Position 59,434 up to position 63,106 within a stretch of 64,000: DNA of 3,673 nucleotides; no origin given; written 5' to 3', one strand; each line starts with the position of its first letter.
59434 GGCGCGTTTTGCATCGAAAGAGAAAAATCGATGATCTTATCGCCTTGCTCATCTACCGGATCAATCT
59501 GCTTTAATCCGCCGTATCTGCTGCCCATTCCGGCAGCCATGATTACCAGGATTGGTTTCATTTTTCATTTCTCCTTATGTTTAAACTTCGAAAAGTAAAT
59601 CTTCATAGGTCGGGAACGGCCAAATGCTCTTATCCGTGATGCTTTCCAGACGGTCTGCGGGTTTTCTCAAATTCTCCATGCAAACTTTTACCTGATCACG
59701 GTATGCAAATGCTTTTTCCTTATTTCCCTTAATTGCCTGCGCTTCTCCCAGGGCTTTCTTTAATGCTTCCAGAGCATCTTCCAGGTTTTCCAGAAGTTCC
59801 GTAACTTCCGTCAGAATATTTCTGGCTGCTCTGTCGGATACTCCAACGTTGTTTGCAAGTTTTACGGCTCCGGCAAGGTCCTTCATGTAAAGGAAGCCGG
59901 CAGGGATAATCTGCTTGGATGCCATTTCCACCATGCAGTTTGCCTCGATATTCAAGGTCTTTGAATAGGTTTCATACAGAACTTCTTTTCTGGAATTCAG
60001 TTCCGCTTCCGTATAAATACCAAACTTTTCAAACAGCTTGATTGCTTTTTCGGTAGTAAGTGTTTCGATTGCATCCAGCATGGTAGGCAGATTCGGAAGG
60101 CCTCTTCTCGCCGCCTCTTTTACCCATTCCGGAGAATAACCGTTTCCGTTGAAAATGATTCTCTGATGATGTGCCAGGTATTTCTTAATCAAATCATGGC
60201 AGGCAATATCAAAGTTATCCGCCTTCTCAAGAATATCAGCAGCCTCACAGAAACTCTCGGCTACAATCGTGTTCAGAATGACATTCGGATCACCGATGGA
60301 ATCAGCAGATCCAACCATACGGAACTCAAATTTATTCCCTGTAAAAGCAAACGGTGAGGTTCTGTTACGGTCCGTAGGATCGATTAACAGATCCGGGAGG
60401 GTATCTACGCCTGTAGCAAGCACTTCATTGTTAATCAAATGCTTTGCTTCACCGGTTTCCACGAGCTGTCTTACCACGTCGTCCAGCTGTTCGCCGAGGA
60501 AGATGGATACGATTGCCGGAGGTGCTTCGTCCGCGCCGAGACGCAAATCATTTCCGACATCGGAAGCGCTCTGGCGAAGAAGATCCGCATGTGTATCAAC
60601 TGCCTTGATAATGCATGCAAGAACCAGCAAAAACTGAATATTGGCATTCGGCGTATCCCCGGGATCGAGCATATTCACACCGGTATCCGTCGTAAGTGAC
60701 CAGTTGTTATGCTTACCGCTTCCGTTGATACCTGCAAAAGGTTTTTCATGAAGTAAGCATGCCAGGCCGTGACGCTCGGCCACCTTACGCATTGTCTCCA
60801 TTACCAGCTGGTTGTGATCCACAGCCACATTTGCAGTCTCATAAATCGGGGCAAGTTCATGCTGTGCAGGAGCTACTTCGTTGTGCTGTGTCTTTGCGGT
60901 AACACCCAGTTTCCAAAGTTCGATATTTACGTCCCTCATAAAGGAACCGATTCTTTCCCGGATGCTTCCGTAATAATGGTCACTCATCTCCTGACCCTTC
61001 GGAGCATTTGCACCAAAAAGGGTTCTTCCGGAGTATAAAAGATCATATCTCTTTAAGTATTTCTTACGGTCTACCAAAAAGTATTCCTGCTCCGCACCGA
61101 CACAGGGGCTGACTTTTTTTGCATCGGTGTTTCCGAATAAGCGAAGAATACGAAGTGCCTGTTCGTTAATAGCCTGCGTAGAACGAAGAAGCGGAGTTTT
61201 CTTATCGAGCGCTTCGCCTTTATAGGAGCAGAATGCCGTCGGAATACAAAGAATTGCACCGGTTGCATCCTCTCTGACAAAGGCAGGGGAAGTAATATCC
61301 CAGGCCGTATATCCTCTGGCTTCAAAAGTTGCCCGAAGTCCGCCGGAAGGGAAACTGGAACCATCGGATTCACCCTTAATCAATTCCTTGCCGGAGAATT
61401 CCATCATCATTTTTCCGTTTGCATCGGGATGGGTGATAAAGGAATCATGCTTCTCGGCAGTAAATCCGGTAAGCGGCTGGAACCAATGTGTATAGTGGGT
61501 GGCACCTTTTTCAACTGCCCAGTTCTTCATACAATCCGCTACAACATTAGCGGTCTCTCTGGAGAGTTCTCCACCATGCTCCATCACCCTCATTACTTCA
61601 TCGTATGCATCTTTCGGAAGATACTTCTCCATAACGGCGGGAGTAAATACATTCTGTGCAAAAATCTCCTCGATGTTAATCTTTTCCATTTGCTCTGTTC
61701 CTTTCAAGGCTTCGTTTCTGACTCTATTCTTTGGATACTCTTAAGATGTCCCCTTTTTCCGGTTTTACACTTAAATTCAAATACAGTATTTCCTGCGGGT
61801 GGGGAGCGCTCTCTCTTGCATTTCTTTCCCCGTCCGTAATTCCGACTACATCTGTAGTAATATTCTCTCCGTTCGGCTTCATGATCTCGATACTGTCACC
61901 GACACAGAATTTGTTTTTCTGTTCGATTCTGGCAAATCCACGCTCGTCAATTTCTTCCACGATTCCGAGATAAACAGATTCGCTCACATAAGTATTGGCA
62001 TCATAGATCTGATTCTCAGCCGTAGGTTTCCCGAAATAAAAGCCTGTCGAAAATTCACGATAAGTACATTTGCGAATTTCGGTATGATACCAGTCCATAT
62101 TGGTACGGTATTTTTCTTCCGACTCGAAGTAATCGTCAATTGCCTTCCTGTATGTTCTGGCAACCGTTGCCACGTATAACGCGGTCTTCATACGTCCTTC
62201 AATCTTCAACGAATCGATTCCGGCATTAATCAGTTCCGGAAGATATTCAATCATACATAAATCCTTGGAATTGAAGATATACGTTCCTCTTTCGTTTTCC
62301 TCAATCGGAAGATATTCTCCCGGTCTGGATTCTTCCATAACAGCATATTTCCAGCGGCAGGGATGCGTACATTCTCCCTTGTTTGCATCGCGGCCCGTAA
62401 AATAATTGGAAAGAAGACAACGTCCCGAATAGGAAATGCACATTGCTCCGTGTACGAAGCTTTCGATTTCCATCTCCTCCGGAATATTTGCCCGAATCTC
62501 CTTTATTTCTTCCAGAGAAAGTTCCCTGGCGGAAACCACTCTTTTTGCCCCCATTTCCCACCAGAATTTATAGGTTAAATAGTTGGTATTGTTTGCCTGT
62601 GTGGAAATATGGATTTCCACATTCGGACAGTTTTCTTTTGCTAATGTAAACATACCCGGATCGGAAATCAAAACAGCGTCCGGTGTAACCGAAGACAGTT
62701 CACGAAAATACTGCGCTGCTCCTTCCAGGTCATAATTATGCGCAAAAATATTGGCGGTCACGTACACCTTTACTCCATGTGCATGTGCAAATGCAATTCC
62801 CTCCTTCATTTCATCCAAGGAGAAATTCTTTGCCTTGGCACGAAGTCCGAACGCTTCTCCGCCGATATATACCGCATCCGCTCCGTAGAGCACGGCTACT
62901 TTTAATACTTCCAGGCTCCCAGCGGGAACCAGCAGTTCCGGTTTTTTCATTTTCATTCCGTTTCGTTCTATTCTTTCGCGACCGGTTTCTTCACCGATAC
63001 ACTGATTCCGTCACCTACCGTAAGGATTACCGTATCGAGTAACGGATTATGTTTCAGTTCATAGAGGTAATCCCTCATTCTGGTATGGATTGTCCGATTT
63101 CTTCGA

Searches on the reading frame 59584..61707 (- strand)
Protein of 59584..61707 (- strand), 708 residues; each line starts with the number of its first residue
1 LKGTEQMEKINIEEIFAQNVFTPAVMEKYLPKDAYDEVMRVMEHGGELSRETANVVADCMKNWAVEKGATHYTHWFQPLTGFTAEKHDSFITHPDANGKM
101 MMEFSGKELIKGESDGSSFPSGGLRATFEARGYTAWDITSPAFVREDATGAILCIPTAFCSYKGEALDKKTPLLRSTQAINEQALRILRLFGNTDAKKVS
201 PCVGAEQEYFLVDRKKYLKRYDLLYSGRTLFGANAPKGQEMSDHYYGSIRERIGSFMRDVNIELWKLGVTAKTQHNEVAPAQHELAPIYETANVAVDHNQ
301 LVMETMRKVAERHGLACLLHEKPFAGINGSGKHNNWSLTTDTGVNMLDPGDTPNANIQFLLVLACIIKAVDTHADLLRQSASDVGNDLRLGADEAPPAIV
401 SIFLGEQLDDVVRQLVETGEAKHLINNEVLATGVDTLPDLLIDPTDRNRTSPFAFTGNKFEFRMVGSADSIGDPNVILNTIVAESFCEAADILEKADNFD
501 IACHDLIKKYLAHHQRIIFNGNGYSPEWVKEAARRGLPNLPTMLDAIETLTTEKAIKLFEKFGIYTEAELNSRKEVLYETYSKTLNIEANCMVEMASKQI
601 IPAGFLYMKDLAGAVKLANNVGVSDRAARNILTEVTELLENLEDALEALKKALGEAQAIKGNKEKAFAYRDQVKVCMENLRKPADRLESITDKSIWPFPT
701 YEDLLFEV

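Call 12: search_protein_families(library=pfam, proteins=[window:59584-61707:-], max_evalue=0.001)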
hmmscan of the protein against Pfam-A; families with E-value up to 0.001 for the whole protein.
window:59584-61707:- (708 aa): 3 families
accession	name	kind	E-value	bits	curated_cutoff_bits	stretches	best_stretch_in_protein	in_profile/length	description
PF12437.13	GSIII_N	-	3.5e-77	258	25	1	13-176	2-160/160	Glutamine synthetase type III N terminal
PF18318.6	Gln-synt_C-ter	-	3.8e-43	146.5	22.7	1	502-616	1-115/118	Glutamine synthetase C-terminal domain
PF00120.29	Gln-synt_C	-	4.3e-22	79.1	24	1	195-369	16-187/344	Glutamine synthetase, catalytic domain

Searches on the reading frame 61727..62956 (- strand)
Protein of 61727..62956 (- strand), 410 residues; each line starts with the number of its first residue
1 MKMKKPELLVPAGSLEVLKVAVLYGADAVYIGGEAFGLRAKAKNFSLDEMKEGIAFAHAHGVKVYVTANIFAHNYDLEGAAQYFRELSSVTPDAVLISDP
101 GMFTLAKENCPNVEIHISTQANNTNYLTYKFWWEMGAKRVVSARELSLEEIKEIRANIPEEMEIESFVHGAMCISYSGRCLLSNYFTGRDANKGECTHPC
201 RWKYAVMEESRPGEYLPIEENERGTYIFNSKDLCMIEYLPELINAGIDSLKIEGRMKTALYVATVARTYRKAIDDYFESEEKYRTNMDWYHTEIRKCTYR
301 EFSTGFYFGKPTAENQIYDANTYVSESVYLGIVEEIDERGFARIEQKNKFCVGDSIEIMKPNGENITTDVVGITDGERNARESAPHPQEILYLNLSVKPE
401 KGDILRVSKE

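Call 12: search_protein_families(library=pfam, proteins=[window:61727-62956:-], max_evalue=0.001)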
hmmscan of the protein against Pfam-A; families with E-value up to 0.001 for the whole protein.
window:61727-62956:- (410 aa): 2 families
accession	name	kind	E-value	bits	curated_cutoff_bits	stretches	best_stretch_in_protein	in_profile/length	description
PF01136.24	Peptidase_U32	-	1.5e-98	329.2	22.4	1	78-311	2-231/233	Peptidase family U32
PF16325.11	Peptidase_U32_C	-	1.1e-25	90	28.2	1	327-406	3-83/83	Peptidase family U32 C-terminal domain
